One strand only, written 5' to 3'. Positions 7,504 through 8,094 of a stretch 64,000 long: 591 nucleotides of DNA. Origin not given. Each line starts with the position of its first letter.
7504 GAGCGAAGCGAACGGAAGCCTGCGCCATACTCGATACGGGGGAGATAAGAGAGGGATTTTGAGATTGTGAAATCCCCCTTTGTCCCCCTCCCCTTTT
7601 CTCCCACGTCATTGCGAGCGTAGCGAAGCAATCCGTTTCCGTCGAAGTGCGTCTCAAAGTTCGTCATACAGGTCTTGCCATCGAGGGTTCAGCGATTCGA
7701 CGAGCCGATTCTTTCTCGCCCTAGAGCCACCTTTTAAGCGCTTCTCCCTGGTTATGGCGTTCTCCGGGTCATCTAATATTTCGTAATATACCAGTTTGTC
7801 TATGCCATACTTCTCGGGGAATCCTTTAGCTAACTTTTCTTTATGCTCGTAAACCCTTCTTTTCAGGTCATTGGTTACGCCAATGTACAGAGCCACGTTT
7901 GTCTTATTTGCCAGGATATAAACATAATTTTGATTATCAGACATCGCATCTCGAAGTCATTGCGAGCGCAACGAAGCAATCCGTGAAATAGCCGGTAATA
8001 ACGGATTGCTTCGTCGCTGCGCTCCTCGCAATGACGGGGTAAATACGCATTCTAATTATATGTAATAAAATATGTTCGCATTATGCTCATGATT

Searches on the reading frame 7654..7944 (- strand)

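Call 43: search_protein_families(library=pfam, proteins=[window:7654-7944:-], max_evalue=0.01)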
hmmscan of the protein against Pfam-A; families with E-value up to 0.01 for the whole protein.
window:7654-7944:- (96 aa): 2 families
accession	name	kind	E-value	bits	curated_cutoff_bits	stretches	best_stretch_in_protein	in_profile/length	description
PF01541.30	GIY-YIG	-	7e-16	58.7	22.6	1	6-77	2-75/78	GIY-YIG catalytic domain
PF10544.15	T5orf172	-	0.0015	19.5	20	1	7-43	2-40/101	T5orf172 domain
